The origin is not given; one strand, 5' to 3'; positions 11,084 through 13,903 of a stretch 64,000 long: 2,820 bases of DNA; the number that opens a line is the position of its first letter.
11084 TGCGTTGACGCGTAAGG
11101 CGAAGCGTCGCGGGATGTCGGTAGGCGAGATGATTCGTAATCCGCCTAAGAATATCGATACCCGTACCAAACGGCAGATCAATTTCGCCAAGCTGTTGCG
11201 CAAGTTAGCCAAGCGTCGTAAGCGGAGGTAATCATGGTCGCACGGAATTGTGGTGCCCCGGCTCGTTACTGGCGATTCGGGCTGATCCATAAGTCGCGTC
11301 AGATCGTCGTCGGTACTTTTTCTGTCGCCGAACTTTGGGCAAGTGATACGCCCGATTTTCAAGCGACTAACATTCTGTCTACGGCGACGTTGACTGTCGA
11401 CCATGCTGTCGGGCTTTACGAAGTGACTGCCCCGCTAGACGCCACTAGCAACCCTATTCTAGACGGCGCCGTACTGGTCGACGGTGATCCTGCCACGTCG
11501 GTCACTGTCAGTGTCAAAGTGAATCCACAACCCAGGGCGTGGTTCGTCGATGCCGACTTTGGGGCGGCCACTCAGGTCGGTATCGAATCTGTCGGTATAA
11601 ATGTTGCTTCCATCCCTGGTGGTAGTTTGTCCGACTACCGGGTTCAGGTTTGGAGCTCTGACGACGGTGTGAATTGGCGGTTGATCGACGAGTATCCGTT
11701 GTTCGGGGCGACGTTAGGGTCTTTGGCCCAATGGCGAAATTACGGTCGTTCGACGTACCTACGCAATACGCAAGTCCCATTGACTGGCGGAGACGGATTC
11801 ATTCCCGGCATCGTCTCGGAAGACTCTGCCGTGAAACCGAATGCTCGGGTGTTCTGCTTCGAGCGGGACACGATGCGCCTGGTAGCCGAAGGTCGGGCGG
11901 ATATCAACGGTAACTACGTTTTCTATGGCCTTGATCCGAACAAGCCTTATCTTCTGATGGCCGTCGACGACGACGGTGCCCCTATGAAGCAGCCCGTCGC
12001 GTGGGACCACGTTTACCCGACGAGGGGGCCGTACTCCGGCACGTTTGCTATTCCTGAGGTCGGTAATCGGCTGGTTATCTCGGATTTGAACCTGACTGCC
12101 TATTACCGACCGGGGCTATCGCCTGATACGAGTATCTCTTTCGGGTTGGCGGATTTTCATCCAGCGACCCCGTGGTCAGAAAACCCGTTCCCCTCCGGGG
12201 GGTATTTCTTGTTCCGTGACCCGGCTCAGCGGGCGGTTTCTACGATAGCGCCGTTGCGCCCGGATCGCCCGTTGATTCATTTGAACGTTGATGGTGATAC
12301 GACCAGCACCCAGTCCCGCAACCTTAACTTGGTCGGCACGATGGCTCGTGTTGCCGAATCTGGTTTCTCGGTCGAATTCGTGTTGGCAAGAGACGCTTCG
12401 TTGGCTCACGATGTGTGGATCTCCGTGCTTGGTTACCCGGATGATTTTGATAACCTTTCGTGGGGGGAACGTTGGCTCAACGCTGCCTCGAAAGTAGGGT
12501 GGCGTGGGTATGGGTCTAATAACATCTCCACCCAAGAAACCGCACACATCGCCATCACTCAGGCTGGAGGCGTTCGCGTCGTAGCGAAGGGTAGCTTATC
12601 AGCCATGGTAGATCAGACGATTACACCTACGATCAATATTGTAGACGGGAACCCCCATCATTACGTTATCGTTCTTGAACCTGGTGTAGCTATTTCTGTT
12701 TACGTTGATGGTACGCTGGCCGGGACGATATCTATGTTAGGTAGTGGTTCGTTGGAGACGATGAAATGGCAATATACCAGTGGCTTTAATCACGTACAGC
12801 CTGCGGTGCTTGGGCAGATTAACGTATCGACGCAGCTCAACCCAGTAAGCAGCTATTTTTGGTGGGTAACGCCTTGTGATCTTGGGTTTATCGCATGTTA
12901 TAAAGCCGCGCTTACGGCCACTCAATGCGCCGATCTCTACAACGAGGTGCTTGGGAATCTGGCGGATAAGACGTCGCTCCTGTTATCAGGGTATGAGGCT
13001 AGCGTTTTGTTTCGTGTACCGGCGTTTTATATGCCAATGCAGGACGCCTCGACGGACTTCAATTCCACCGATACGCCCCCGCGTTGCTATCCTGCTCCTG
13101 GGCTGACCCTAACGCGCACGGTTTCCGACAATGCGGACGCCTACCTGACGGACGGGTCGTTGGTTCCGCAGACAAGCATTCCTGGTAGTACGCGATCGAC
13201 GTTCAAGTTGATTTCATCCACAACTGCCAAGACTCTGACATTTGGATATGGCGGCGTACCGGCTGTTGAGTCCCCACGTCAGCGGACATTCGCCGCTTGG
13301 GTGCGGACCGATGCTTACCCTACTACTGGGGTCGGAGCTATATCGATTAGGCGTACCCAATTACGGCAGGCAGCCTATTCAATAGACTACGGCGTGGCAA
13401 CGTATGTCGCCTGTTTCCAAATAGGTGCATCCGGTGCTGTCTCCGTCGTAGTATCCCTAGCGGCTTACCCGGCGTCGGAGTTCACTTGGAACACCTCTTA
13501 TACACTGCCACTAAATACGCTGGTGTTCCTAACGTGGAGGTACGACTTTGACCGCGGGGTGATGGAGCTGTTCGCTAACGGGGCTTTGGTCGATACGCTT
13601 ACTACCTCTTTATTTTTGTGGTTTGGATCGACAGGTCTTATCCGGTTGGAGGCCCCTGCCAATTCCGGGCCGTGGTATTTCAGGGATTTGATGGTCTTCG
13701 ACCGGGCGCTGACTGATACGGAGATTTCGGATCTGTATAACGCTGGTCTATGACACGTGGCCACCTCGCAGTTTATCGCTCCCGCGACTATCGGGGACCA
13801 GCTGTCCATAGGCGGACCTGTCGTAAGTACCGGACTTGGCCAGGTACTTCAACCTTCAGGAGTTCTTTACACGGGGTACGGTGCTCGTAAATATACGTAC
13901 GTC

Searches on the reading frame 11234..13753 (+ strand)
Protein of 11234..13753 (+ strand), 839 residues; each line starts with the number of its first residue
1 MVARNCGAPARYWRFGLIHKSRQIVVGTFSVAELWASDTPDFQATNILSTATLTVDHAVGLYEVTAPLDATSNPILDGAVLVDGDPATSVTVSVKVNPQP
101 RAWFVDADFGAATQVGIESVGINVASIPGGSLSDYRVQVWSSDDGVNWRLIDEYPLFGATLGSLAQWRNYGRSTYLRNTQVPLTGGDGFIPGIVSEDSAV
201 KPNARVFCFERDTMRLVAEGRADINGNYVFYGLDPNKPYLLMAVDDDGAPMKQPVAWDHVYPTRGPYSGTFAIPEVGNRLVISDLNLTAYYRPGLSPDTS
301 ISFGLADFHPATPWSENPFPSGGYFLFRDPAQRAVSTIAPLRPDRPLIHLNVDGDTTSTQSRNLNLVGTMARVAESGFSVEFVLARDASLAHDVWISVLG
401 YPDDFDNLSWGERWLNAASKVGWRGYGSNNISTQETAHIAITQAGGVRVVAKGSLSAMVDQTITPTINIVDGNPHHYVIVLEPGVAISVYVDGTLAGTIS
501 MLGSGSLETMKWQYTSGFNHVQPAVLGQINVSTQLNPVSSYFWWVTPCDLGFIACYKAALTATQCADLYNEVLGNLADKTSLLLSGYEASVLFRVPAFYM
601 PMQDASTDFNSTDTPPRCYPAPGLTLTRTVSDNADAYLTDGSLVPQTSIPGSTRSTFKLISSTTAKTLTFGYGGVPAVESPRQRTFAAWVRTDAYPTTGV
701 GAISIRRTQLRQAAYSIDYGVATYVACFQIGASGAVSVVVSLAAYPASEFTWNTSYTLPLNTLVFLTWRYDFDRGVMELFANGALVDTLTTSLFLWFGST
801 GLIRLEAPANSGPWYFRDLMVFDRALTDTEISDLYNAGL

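Call 48: search_protein_families(library=phrogs, proteins=[window:11234-13753:+], max_evalue=0.001)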
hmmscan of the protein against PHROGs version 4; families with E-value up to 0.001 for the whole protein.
window:11234-13753:+ (839 aa): 3 families
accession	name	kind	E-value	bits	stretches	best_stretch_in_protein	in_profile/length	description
phrog_27013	-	unknown function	2.3e-05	25.6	1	190-245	25-79/95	-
phrog_24534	-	tail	7.2e-05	22.8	0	196-266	271-341/341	tail fiber protein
phrog_21337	-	unknown function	0.00071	20.7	0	187-246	45-104/119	-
